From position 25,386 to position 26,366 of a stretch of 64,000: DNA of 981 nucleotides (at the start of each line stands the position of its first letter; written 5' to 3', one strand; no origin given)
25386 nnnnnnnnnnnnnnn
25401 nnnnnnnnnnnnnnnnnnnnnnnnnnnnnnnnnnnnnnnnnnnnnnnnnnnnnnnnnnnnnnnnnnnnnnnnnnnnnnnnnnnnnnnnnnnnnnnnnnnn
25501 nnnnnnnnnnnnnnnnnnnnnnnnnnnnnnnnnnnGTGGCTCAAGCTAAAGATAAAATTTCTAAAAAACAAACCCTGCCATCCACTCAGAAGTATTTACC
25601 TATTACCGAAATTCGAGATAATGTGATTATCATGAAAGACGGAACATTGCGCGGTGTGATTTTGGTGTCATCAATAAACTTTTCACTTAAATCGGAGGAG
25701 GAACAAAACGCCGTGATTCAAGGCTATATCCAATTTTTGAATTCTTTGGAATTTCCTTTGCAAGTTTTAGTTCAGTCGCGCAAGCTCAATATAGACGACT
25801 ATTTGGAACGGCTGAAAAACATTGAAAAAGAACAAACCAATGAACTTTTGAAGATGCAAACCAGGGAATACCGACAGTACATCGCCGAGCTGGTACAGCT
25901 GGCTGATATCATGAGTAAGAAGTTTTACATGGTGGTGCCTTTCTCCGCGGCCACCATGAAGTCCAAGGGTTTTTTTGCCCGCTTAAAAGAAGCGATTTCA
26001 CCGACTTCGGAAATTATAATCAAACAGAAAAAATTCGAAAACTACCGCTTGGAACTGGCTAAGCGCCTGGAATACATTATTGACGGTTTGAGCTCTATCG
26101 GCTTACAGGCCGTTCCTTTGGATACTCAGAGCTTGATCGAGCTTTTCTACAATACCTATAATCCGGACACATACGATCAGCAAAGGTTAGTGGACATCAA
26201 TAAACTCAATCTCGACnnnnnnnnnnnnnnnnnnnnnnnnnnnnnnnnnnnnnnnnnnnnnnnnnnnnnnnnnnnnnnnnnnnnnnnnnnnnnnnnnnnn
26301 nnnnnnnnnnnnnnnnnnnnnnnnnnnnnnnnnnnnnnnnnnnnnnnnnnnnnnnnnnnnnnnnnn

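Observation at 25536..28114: VirB4 ATPase encoded as two adjacent ORFs in different frames (split gene, frameshift or pseudogene)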

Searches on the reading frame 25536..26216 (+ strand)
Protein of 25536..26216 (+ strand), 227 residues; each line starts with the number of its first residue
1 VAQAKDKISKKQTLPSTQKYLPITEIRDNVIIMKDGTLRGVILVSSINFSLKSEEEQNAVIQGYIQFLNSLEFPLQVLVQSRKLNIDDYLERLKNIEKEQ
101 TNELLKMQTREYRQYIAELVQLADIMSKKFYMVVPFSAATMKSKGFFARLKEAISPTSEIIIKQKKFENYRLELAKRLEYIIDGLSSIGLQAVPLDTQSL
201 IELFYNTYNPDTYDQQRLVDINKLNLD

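Call 3: search_protein_families(library=pfam, proteins=[window:25536-26216:+], max_evalue=1)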
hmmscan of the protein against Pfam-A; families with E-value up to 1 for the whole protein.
window:25536-26216:+ (227 aa): 2 families
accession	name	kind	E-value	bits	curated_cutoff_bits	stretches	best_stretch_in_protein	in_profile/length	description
PF03945.19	Endotoxin_N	-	0.022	15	21.3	1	74-179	60-167/223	delta endotoxin, N-terminal domain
PF11130.14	TraC_F_IV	-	0.051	13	28.1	1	76-213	59-175/375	TraC protein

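Call 4: search_protein_families(library=ncbifam, proteins=[window:25536-26216:+], max_evalue=1)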
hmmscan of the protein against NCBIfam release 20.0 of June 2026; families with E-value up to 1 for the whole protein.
window:25536-26216:+ (227 aa): 8 families
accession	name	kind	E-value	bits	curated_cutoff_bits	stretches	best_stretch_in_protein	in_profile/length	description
NF045975.1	VirB4_plasma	equivalog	6.4e-11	40.7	590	1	6-214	92-281/894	Mbov_0397 family ICE element conjugal transfer ATPase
NF045971.1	conju_CD1110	equivalog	1.5e-06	26.8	325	1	18-181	2-163/752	VirB4-like conjugal transfer ATPase, CD1110 family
NF041427.1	TrsD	subfamily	3.7e-06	26.9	200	1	15-135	13-142/201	TrsD/TraD family conjugative transfer protein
TIGR00929.1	VirB4_CagE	subfamily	1.2e-05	23.8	643.1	1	15-156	6-138/792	VirB4 family type IV secretion/conjugal transfer ATPase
NF010427.0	PRK13853.1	equivalog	0.0078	14.1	957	1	12-66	7-62/789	type IV secretion system protein VirB4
TIGR03142.1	cytochro_ccmI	equivalog_domain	0.018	15.4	29.3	0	80-119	32-69/118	c-type cytochrome biogenesis protein CcmI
NF042935.1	SCO6880_fam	subfamily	0.034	13.1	60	1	168-212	245-290/477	SCO6880 family protein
TIGR00512.1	salvage_mtnA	equivalog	0.084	11.8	279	1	10-109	14-112/335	S-methyl-5-thioribose-1-phosphate isomerase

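Call 5: find_homologous_proteins(query=window:25536-26216:+)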
Query window:25536-26216:+ (227 aa): 3751 proteins with E <= 0.001 among 4103 candidates; the best 120 are listed.
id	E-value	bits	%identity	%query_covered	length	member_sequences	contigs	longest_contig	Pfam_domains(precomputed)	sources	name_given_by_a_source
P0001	1.2e-129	448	94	100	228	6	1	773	PF26593.2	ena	-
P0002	4.7e-115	400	81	100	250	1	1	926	PF26593.2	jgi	jgi:hypothetical protein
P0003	1.7e-114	398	81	100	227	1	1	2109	PF26593.2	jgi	jgi:hypothetical protein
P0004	9.2e-111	386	79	98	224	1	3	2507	PF26593.2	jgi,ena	-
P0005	5.3e-110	384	80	100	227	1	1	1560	PF26593.2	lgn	-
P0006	1.1e-109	383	78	100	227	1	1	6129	PF26593.2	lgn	-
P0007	1.1e-109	383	78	100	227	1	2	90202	PF26593.2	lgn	-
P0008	1.6e-108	379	77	100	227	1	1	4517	PF26593.2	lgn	-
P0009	1.7e-108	379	78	100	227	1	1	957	PF26593.2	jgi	-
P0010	3.1e-108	378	77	100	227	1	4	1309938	PF26593.2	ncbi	ncbi:MAG: hypothetical protein ACNFW9_06400 [Candidatus Kerfeldbacteria bacterium]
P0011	4.8e-108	377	77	99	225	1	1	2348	PF26593.2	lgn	-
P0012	7.8e-108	377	77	100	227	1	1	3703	PF26593.2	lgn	-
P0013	1.2e-107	376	78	100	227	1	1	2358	PF26593.2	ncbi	-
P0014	1.5e-107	376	75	100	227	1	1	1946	PF26593.2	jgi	-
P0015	2.4e-107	375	76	100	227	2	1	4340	PF26593.2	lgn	-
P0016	2.8e-107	375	77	100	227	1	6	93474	PF26593.2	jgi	jgi:hypothetical protein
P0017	4.5e-107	374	76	100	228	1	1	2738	PF26593.2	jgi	-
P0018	4.8e-107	374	77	100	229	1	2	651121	PF26593.2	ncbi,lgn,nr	ncbi:MAG: hypothetical protein PHY34_02595 [Patescibacteria group bacterium]|nr:hypothetical protein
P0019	5.3e-107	374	77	100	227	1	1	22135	PF26593.2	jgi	-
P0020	9.5e-107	373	77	100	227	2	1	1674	PF26593.2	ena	-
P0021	1.2e-106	373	76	100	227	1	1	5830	PF26593.2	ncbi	ncbi:MAG: hypothetical protein V1916_03655 [Patescibacteria group bacterium]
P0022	2.0e-106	372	76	100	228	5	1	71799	PF26593.2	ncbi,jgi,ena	ncbi:MAG: hypothetical protein WC544_02800 [Patescibacteria group bacterium]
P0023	2.3e-106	372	78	100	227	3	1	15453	PF26593.2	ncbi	-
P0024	6.3e-106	370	76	100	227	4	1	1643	PF26593.2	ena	-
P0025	8.1e-106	370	76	100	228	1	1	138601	PF26593.2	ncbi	ncbi:MAG: hypothetical protein V1668_01005 [Patescibacteria group bacterium]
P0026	9.8e-106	370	78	100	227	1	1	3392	PF26593.2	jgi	-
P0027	1.4e-105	369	75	100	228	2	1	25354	PF26593.2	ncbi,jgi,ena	-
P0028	1.5e-105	369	77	100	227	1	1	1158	PF26593.2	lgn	-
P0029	3.7e-105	368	76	100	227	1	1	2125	PF26593.2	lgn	-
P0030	3.9e-105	368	75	99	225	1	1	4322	PF26593.2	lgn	-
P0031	1.3e-104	366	74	99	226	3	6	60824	PF26593.2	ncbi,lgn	-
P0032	3.3e-104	365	75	100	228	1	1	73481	PF26593.2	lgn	-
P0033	7.9e-104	364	72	100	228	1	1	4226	PF26593.2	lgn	-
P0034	1.5e-102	359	75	100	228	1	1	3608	PF26593.2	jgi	-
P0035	2.3e-102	359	72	100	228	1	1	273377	PF26593.2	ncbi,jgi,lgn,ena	ncbi:MAG: hypothetical protein WC505_04635 [Patescibacteria group bacterium]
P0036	2.5e-102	359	72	100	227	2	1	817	PF26593.2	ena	-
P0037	6.8e-102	357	71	100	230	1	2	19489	PF26593.2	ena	-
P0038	1.2e-100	353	72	94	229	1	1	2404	PF26593.2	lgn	-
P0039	2.8e-100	352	70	100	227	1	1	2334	PF26593.2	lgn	-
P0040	5.1e-100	351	70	100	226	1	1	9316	PF26593.2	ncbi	-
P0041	5.8e-100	351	78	91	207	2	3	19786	PF26593.2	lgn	-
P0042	6.8e-100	351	70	100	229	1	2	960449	PF26593.2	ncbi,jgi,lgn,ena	ncbi:MAG: hypothetical protein WCV50_03835 [Patescibacteria group bacterium]|jgi:hypothetical protei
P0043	1.3e-99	350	70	99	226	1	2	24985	PF26593.2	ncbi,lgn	-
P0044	2.8e-98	346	72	96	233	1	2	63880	PF26593.2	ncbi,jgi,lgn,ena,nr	ncbi:hypothetical protein KKF61_03105 [Patescibacteria group bacterium]|nr:hypothetical protein [Pat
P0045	6.5e-98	344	70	100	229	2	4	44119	PF26593.2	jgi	-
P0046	4.5e-97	342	68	100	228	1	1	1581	PF26593.2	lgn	-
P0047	1.3e-96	340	69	100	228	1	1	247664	PF26593.2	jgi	-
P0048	7.1e-95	334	68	97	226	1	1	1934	PF26593.2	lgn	-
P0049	9.0e-95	334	68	97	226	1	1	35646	PF26593.2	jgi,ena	-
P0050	1.9e-94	333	69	97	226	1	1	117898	PF26593.2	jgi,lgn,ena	-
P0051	1.0e-92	327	71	93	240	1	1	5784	PF26593.2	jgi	-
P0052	3.5e-92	326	69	99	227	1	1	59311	PF26593.2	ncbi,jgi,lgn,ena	ncbi:MAG: hypothetical protein WC289_00915 [Patescibacteria group bacterium]|jgi:hypothetical protei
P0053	5.4e-91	322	68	98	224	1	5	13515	PF26593.2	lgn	-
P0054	5.2e-90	319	65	99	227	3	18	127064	PF26593.2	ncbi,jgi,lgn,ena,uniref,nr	ncbi:MAG: hypothetical protein A2898_03860 [Candidatus Kerfeldbacteria bacterium RIFCSPLOWO2_01_FULL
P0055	1.6e-89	317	67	96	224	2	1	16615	PF26593.2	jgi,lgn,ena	-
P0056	1.7e-89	317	67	97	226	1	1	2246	PF26593.2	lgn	-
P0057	2.7e-89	316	68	96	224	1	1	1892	PF26593.2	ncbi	-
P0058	4.0e-89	316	66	96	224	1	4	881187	PF26593.2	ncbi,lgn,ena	-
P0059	4.7e-89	315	66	97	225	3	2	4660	PF26593.2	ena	-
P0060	5.2e-89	315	66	99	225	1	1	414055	PF26593.2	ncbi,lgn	-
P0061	1.3e-88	314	66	96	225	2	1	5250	PF26593.2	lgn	-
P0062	1.7e-88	314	68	93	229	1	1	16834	PF26593.2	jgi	-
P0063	1.8e-88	313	65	93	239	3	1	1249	PF26593.2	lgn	-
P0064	2.7e-88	313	69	92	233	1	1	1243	PF26593.2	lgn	-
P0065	4.1e-88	312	65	96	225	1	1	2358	PF26593.2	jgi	-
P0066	4.2e-88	312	67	93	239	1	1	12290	PF26593.2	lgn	-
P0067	8.9e-88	311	65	94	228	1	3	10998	PF26593.2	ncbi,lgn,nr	ncbi:conjugal transfer protein TraC [Patescibacteria group bacterium]|nr:conjugal transfer protein T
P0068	1.0e-87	311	65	96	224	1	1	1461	PF26593.2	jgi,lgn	jgi:hypothetical protein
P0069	1.2e-87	311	64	100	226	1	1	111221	PF26593.2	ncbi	ncbi:TraC family protein [Patescibacteria group bacterium]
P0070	1.5e-87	310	65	100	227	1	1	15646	PF26593.2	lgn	-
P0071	2.2e-87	310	65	97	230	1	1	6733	PF26593.2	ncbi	-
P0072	4.4e-87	309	66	93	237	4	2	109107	PF26593.2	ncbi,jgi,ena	ncbi:MAG: hypothetical protein WC693_04650 [Patescibacteria group bacterium]|jgi:hypothetical protei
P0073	6.0e-87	309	64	99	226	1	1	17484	PF26593.2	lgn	-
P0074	6.6e-87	308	62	96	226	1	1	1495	PF26593.2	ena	-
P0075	6.6e-87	308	65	97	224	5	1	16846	PF26593.2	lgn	-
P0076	7.3e-87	308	65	97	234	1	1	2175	PF26593.2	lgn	-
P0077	1.1e-86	308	68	93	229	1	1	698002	PF26593.2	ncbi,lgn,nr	ncbi:MAG: hypothetical protein U5L76_05730 [Patescibacteria group bacterium]|nr:hypothetical protein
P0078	1.2e-86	308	67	92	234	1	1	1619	PF26593.2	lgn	-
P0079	2.1e-86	307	67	93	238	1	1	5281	PF26593.2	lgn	-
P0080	2.9e-86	306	66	95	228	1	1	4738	PF26593.2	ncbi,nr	ncbi:MAG: hypothetical protein HY341_02100 [Candidatus Kerfeldbacteria bacterium]|nr:hypothetical pr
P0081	3.2e-86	306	67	93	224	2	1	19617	PF26593.2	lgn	-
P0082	4.1e-86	306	68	92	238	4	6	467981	PF26593.2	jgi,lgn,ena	jgi:hypothetical protein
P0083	4.3e-86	306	62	100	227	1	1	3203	PF26593.2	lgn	-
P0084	4.7e-86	306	63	97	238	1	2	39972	PF26593.2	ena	-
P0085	5.1e-86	306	66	93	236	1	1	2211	PF26593.2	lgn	-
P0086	6.5e-86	305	64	100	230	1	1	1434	PF26593.2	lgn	-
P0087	6.8e-86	305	62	97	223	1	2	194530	PF26593.2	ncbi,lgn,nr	ncbi:MAG: TraC family protein [Patescibacteria group bacterium]|nr:TraC family protein [Patescibacte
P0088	7.3e-86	305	63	100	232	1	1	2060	PF26593.2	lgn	-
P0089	8.4e-86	305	65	96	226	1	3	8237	PF26593.2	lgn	-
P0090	8.5e-86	305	62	96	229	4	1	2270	PF26593.2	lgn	-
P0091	1.0e-85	305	62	96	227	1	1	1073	PF26593.2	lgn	-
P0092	1.4e-85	304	61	96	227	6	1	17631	PF26593.2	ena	-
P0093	1.4e-85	304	65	93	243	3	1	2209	PF26593.2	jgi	-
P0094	1.9e-85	304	60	100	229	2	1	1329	PF26593.2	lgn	-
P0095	2.7e-85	303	61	100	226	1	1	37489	PF26593.2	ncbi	-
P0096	2.9e-85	303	64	94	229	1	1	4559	PF26593.2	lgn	-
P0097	3.0e-85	303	61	100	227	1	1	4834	PF26593.2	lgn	-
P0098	3.3e-85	303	66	93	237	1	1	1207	PF26593.2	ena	-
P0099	4.9e-85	302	63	93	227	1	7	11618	PF26593.2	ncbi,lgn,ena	-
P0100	5.5e-85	302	62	99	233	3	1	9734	PF26593.2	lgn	-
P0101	7.9e-85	302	66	93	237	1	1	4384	PF26593.2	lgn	-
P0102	1.1e-84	301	63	96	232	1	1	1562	PF26593.2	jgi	jgi:hypothetical protein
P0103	1.3e-84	301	66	93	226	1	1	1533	PF26593.2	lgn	-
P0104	1.6e-84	301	61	98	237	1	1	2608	PF26593.2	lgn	-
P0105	1.6e-84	301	62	100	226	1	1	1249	PF26593.2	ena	-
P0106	2.1e-84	300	61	100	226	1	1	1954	PF26593.2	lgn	-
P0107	2.2e-84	300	67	89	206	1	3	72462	PF26593.2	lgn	-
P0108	2.2e-84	300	62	97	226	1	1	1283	PF26593.2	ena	-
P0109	2.5e-84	300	62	97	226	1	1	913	PF26593.2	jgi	-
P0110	2.9e-84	300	62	96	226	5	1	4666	PF26593.2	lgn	-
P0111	3.0e-84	300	65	93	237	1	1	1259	PF26593.2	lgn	-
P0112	3.6e-84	299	61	96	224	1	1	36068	PF26593.2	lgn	-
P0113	4.1e-84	299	62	96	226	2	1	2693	PF26593.2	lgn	-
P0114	4.4e-84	299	61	97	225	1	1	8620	PF26593.2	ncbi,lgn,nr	ncbi:MAG: hypothetical protein Q8Q20_04940 [bacterium]|nr:hypothetical protein [bacterium]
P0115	4.4e-84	299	61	96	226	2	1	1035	PF26593.2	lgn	-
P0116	4.5e-84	299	65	94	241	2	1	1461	PF26593.2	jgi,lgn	-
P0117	4.5e-84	299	62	96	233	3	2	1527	PF26593.2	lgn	-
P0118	4.9e-84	299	60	99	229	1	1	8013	PF26593.2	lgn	-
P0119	6.0e-84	299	62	96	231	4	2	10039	PF26593.2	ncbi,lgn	-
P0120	6.8e-84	299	62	100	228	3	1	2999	PF26593.2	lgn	-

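Call 9: find_related_loci(query=A1, collection=genome_contigs, flank=6000)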
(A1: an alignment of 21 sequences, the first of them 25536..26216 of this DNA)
Query A1 (227 aa) in genome_contigs; peptide patterns used: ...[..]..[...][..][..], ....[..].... (x = any residue, [..] = any of these).
600 stretches matched a pattern (row limit reached: there are more); 529 encode a relative of the query (tblastn E <= 1e-3); the best 80 are kept; 80 distinct loci.
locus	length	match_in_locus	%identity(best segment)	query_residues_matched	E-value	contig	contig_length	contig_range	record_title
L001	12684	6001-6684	77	1-227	4e-117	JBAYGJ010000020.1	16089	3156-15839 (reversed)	MAG: Patescibacteria group bacterium isolate SO_2016_GW1_122 scaffold06240_OW334_2016, whole genome shotgun sequence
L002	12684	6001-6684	76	1-227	1e-115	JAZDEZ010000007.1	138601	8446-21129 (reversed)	MAG: Patescibacteria group bacterium isolate MEGAHIT-group-0.176 k141_14148432, whole genome shotgun sequence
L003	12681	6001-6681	72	1-227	1e-112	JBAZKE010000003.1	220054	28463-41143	MAG: Patescibacteria group bacterium isolate SO_2017_LW4_136 scaffold_170_c1_LW137-91_2017, whole genome shotgun sequenc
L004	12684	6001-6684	70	1-227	2e-109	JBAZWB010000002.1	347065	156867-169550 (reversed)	MAG: Patescibacteria group bacterium isolate SO_2017_GW1_267 NODE_224_length_347065_cov_3.428541_OW334_2017, whole genom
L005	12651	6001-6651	66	11-227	2e-97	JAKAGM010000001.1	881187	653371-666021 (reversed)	MAG: bacterium isolate WY2.bin33 NODE_1_length_881187_cov_3.460649, whole genome shotgun sequence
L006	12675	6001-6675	64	1-227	3e-96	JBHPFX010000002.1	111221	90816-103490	Patescibacteria group bacterium isolate SAG AM-311-L03 NODE_2_length_111221_cov_32.094561, whole genome shotgun sequence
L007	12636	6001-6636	66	16-227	2e-94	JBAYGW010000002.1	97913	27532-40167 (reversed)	MAG: Patescibacteria group bacterium isolate SO_2016_GW1_134 scaffold00496_OW334_2016, whole genome shotgun sequence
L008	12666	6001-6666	62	8-227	5e-94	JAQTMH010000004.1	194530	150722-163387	MAG: Patescibacteria group bacterium isolate STA_36 NODE_146_length_194530_cov_5.288447_Sandtown_A, whole genome shotgun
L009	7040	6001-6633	66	16-226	4e-94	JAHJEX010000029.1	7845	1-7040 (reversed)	MAG: Patescibacteria group bacterium isolate Modern_marine_glass_biofilm.mb.144 Modern_marine_gla.mb.144_k141_269213, wh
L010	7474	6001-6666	61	7-227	1e-92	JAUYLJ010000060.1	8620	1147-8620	MAG: bacterium isolate C24_metabat.bin.3 C24_k141_1110959, whole genome shotgun sequence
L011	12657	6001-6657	62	7-227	8e-91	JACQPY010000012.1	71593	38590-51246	MAG: Candidatus Kerfeldbacteria bacterium isolate NC_groundwater_1319_Ag_S-0.2um_58_88 S_p2_S4_coassembly_k141_2575015,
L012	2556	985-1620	61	16-227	4e-93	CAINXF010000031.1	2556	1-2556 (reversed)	MAG: Candidatus Kerfeldbacteria bacterium isolate AlinenSediments_bin-3800 genome assembly, contig: bin-3800:031/211, wh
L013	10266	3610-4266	60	9-227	8e-89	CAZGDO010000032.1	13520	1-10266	MAG TPA_asm: uncultured Gammaproteobacteria bacterium isolate binchicken_co387_564 genome assembly, contig: NODE_5593_le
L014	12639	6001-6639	63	15-227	2e-88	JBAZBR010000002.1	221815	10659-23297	MAG: Patescibacteria group bacterium isolate SO_2017_GW1_117 NODE_447_length_221815_cov_1.445924_OW334_2017, whole genom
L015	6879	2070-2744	58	3-226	3e-86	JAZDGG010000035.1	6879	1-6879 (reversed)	MAG: bacterium isolate MEGAHIT-group-0.240 k141_15358033, whole genome shotgun sequence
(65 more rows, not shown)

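Call 15: search_dna_similar(query=window:25536-26216:+, collection=plasmids, mode=protein, max_evalue=0.001, max_rows=40, rows=spread)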
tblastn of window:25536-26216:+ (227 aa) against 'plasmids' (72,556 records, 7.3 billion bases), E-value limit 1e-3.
Records with a match: 66; places in all: 69; records where one place covers at least 80% of the query: 32.
Best place of each record, by identity: <60% 66.
By first word of the organism name: Bacillus 10; Paenibacillus 9; Clostridium 8; Natrinema 4; Priestia 3; Clostridioides 2; Thermoanaerobacterium 2; Haloplanus 2; Subdoligranulum 2; Sulfobacillus 2; and 22 more.
By predicted mobility (MOB-suite, as given by PLSDB): non-mobilizable 53; mobilizable 11; conjugative 2.
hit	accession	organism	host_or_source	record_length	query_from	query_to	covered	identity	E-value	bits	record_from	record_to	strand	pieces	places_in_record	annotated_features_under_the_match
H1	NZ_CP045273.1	Priestia megaterium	pure culture,Paper surface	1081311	3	226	99%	32.2%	2e-18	91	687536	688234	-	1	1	none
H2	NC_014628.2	Paenibacillus polymyxa SC2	-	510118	4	213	93%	30.7%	4e-19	92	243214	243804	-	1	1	hypothetical protein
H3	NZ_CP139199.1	Paenibacillus polymyxa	mixed culture,soil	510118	4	213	93%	30.7%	4e-19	92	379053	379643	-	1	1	hypothetical protein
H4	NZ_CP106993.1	Paenibacillus thiaminolyticus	mixed culture,sour bamboo shoots sample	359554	9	213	90%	30.5%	1e-17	88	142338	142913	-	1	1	hypothetical protein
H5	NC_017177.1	Clostridioides difficile BI1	Homo sapiens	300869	16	215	88%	30.3%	1e-13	76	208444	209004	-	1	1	hypothetical protein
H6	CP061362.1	Clostridioides sp. ES-W-0016-02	water,pond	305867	16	215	88%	29.6%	3e-14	79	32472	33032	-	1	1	hypothetical protein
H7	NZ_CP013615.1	Clostridium perfringens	canine,Pure culture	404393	5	213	92%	27.8%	9e-17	86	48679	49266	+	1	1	hypothetical protein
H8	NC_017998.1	Thermoanaerobacterium saccharolyticum JW/SL-YS485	-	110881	16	225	93%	26.9%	2e-6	55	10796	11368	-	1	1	hypothetical protein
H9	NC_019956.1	Thermoanaerobacterium thermosaccharolyticum M0795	-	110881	16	225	93%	26.9%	2e-6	55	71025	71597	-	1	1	hypothetical protein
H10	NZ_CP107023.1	Clostridium beijerinckii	cell culture,cell pellet of fermenting ...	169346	6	209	90%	26.4%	8e-6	53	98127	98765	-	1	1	hypothetical protein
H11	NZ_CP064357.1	Miltoncostaea oceani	pure culture,marine sediment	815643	30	217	83%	28.0%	3e-15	81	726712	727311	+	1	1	hypothetical protein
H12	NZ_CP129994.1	Salinibaculum sp. KK48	cell culture,sediment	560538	19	227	92%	23.6%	2e-11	70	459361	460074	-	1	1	hypothetical protein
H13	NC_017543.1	Paenibacillus polymyxa M1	-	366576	41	211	75%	27.8%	6e-4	48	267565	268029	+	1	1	hypothetical protein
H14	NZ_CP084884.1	Natrinema zhouii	pure culture,Salt mine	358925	5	209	90%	22.6%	2e-5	52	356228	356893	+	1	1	hypothetical protein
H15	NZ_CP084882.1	Natrinema zhouii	pure culture,Salt mine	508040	5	209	90%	22.6%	5e-5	51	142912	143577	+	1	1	hypothetical protein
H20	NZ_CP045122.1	Rubrobacter marinus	single pure culture,marine sediment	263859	16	204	83%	24.0%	5e-10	66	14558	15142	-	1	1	ATP-binding protein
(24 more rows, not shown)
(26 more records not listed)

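Call 16: get_annotated_region(hit=H2, flank=4000)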
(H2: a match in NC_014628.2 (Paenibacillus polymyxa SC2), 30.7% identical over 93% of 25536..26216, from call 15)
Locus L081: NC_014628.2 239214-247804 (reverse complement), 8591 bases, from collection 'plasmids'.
description: Paenibacillus polymyxa SC2 plasmid pSC2, complete sequence
organism: Paenibacillus polymyxa SC2 (NCBI taxid 886882)
taxonomy: Bacteria; Bacillota; Bacilli; Bacillales; Paenibacillaceae; Paenibacillus; Paenibacillus polymyxa; Paenibacillus polymyxa SC2
host: -; source: -; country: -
typing (MOB-suite, as given by PLSDB): non-mobilizable; mating-pair formation MPF_F
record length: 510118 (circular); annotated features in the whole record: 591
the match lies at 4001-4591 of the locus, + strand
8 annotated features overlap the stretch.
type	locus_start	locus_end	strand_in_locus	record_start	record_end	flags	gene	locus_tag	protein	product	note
CDS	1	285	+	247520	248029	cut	-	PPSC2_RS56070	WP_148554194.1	hypothetical protein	-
CDS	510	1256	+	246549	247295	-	-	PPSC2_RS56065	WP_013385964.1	sigma-70 family RNA polymerase sigma factor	GO:0006352 - DNA-templated transcription initiation [Evidence IEA]; GO:0006355 - regulation of DNA-templated ...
CDS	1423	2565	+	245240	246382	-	clpX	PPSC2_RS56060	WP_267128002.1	ATP-dependent Clp protease ATP-binding subunit ClpX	-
CDS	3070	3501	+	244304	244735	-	-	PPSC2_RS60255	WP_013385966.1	hypothetical protein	-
CDS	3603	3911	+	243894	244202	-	-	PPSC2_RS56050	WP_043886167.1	PrgI family protein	-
CDS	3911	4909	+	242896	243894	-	-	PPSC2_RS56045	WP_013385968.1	hypothetical protein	-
CDS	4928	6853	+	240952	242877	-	-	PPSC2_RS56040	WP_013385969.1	DUF87 domain-containing protein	-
CDS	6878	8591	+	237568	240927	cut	-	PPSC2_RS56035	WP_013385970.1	hypothetical protein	-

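Call 17: get_annotated_region(hit=H5, flank=4000)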
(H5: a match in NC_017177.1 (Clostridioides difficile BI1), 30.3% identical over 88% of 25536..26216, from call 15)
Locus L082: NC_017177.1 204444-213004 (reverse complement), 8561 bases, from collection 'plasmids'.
description: Clostridioides difficile BI1 plasmid unnamed, complete sequence
organism: Clostridioides difficile BI1 (NCBI taxid 699034)
taxonomy: Bacteria; Bacillota; Clostridia; Peptostreptococcales; Peptostreptococcaceae; Clostridioides; Clostridioides difficile; Clostridioides difficile BI1
host: -; source: Homo sapiens; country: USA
typing (MOB-suite, as given by PLSDB): non-mobilizable
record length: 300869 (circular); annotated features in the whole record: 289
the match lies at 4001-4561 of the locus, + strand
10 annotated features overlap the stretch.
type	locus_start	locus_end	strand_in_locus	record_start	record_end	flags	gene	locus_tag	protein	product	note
CDS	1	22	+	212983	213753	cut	-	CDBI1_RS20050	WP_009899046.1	VWA domain-containing protein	-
CDS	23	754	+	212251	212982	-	-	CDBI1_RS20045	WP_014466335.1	hypothetical protein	-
CDS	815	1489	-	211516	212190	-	-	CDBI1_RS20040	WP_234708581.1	thioredoxin fold domain-containing protein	-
CDS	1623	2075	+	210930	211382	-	-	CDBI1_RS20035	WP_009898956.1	hypothetical protein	-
CDS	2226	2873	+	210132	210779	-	-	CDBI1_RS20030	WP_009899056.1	sigma-70 family RNA polymerase sigma factor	GO:0006352 - DNA-templated transcription initiation [Evidence IEA]; GO:0006355 - regulation of DNA-templated ...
CDS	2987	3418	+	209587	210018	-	-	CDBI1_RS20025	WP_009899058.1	hypothetical protein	-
CDS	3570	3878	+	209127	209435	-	-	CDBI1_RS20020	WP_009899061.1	PrgI family protein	-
CDS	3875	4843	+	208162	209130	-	-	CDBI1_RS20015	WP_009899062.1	hypothetical protein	-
CDS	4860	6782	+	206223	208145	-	-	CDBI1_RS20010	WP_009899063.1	ATP-binding protein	-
CDS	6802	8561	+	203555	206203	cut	-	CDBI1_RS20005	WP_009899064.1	hypothetical protein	-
